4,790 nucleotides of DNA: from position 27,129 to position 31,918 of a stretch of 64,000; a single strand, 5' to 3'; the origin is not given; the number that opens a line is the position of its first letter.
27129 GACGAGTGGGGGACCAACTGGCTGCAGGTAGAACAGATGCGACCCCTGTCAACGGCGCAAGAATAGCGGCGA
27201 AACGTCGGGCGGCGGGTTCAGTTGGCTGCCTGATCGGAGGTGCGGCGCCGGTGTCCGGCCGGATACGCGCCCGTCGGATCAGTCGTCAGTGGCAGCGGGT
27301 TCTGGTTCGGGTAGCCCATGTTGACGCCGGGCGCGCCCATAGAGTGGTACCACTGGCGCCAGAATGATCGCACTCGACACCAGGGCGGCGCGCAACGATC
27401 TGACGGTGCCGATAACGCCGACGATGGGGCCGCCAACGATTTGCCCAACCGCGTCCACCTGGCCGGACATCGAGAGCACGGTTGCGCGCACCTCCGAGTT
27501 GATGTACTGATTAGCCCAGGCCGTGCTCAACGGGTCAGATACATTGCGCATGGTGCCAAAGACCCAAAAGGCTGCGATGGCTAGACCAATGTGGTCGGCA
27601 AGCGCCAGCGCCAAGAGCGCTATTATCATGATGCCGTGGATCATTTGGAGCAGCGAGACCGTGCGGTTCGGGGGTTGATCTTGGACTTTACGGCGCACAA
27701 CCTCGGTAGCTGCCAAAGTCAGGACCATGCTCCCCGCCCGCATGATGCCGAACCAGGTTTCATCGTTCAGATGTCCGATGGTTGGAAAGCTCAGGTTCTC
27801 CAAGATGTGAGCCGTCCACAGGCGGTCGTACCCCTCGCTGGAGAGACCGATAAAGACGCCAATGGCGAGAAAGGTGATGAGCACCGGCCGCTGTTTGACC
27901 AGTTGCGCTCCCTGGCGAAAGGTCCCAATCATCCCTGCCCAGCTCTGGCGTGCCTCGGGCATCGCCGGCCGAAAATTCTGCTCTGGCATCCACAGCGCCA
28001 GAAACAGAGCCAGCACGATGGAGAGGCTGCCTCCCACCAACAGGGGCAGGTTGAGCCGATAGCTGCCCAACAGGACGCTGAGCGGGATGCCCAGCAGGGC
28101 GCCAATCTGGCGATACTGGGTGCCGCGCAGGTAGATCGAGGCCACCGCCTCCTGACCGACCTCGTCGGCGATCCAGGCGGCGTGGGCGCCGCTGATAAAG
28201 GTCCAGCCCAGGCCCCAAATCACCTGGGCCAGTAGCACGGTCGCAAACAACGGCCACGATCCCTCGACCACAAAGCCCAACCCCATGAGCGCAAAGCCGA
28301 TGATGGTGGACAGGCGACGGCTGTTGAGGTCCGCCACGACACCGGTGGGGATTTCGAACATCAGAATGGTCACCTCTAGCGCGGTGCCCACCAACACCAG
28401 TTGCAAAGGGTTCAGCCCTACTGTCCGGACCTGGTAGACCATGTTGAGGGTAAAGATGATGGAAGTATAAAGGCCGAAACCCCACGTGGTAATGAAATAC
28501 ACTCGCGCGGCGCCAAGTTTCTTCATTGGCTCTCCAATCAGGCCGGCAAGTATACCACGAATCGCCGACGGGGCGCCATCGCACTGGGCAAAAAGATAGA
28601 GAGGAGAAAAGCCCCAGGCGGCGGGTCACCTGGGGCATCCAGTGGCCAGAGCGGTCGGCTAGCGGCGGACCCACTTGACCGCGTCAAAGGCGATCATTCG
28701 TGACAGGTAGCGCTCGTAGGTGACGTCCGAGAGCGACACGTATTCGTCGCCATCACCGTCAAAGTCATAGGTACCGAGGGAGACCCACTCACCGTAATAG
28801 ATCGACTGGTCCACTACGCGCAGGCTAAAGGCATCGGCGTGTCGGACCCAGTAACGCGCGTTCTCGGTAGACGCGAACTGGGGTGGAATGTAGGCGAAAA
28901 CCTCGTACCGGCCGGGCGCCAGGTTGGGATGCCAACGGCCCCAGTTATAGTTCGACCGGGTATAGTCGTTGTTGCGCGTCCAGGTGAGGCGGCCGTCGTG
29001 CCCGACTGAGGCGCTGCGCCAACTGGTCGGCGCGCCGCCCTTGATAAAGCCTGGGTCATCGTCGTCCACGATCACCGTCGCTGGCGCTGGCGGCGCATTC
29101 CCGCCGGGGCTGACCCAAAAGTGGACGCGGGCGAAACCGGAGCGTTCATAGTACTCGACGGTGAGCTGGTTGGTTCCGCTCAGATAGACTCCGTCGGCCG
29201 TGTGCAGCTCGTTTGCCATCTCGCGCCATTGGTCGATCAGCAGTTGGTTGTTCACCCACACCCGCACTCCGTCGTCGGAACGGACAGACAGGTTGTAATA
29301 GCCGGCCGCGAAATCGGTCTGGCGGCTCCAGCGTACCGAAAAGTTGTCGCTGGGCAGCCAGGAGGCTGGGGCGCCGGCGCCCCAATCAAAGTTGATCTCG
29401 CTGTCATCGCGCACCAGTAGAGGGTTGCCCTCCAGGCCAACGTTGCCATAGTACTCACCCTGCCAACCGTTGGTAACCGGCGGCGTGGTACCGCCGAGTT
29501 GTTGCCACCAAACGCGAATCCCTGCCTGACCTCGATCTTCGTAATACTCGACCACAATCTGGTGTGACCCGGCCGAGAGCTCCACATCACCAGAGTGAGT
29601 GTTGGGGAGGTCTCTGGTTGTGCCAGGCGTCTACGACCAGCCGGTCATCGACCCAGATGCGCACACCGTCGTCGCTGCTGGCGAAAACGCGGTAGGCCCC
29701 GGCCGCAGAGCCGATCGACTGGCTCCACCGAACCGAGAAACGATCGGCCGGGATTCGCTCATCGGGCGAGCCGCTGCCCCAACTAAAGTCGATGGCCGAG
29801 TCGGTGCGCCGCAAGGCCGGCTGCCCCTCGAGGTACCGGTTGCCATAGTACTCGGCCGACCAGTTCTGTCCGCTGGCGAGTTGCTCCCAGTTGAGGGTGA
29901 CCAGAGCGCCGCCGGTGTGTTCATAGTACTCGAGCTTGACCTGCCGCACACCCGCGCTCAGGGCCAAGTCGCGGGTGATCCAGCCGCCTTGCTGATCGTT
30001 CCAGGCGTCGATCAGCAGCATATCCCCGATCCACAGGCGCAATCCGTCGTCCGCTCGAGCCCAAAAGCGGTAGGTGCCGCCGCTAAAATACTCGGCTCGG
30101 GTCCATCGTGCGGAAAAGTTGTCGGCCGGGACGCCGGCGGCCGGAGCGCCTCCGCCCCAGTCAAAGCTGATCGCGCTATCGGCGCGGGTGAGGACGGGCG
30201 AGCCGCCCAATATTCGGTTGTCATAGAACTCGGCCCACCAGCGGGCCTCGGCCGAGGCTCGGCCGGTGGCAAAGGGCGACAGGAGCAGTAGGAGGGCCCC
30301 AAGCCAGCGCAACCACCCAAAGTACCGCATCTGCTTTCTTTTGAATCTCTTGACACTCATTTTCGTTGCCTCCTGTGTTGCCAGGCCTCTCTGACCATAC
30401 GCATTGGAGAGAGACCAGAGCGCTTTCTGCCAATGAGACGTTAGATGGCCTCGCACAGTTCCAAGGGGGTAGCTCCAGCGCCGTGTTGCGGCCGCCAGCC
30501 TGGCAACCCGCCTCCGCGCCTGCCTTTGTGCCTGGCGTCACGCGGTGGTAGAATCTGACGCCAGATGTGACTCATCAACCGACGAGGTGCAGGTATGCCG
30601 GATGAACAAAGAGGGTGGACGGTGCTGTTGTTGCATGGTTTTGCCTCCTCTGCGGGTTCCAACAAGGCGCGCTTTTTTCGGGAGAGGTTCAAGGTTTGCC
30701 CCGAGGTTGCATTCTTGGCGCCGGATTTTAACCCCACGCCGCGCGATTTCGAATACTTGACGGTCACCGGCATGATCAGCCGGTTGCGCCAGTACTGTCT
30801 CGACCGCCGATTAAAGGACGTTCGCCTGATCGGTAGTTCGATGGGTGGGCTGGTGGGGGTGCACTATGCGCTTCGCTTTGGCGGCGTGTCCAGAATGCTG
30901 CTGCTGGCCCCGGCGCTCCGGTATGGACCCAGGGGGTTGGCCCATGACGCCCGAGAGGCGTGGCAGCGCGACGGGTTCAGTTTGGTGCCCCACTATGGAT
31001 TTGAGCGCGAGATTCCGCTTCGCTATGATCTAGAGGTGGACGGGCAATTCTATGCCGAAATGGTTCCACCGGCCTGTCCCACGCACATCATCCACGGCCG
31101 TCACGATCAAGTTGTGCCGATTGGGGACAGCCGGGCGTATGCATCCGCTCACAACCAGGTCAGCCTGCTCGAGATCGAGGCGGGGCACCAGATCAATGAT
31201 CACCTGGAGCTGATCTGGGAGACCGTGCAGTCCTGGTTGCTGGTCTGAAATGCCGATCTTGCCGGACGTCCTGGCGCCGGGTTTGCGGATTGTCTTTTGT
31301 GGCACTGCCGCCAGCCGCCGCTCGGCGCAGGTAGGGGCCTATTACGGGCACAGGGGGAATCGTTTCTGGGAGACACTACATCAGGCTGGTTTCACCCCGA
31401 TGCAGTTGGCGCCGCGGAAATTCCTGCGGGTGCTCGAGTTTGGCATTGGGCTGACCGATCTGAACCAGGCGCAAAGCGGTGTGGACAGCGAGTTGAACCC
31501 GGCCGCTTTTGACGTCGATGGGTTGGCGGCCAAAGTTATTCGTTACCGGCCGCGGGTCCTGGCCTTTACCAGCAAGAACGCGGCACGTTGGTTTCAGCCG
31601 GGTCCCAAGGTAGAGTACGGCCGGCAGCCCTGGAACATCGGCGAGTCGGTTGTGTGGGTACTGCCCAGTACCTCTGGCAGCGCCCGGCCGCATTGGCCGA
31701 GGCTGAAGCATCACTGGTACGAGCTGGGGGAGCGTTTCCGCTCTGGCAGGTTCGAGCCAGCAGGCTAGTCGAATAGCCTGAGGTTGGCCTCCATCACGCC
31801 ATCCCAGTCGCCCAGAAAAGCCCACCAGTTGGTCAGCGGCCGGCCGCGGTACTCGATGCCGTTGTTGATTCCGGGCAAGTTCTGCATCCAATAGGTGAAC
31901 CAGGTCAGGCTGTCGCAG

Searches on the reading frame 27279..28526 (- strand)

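Call 40: search_protein_families(library=pfam, proteins=[window:27279-28526:-], max_evalue=0.00001)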
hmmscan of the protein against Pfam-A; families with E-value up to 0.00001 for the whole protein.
window:27279-28526:- (415 aa): 1 family
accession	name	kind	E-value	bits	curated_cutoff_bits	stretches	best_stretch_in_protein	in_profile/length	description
PF07690.21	MFS_1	-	2.3e-14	53.5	33.4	1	11-353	6-334/347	Major Facilitator Superfamily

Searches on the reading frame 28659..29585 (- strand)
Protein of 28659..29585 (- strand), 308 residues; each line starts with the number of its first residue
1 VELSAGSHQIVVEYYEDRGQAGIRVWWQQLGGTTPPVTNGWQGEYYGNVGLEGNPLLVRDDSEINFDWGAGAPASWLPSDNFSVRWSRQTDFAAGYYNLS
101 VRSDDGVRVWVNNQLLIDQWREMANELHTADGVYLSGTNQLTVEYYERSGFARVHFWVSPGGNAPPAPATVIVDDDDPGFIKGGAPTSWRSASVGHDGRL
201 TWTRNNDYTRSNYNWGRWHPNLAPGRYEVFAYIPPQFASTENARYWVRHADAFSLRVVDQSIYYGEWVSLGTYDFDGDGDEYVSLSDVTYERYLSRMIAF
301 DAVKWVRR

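Call 40: search_protein_families(library=pfam, proteins=[window:28659-29585:-], max_evalue=0.00001)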
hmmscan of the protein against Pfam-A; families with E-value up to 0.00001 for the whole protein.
window:28659-29585:- (308 aa): 2 families
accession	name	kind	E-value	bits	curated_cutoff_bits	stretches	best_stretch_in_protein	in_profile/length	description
PF07691.17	PA14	-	2e-16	60.6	24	1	39-165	3-141/147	PA14 domain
PF25275.1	Golvesin_C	-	7.6e-14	52.3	31.6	1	171-306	1-131/132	Golvesin C-terminal domain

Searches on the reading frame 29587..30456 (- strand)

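Call 40: search_protein_families(library=pfam, proteins=[window:29587-30456:-], max_evalue=0.00001)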
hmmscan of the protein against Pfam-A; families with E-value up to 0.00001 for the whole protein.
window:29587-30456:- (289 aa): 1 family
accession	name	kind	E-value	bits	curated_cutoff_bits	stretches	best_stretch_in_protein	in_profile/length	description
PF07691.17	PA14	-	1.3e-31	109.8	24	2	74-192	6-135/147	PA14 domain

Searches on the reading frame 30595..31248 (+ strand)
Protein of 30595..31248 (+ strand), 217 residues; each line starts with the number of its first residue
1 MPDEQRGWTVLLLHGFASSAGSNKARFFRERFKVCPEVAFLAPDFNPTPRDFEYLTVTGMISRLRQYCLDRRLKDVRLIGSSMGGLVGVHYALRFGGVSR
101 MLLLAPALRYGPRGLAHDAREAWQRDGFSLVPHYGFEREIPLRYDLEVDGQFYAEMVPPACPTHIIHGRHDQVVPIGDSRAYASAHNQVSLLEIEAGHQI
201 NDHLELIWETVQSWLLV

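Call 40: search_protein_families(library=pfam, proteins=[window:30595-31248:+], max_evalue=0.00001)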
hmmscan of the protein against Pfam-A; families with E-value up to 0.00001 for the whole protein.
window:30595-31248:+ (217 aa): 4 families
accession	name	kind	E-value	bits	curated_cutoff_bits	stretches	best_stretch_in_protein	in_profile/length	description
PF05728.18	UPF0227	-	1e-09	39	21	1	10-209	2-181/187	Uncharacterised protein family (UPF0227)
PF12146.15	Hydrolase_4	-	3.5e-08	33.5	27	0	73-123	75-126/239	Serine aminopeptidase, S33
PF00561.26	Abhydrolase_1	-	2.2e-07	31.3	25.8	0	10-124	3-114/245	alpha/beta hydrolase fold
PF12697.13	Abhydrolase_6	-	4.3e-07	31.3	26.3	1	10-157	1-135/217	Alpha/beta hydrolase family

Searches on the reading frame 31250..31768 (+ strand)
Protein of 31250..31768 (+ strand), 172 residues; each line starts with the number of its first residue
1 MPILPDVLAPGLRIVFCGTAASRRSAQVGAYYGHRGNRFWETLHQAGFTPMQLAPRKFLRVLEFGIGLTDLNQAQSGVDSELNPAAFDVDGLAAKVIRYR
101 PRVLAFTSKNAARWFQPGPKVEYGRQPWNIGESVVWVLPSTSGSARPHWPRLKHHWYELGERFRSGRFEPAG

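Call 40: search_protein_families(library=pfam, proteins=[window:31250-31768:+], max_evalue=0.00001)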
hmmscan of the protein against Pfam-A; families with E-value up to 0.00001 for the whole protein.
window:31250-31768:+ (172 aa): 1 family
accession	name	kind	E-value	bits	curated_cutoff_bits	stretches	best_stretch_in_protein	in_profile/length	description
PF03167.25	UDG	-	5.5e-13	49.6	24.3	1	6-146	2-123/141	Uracil DNA glycosylase superfamily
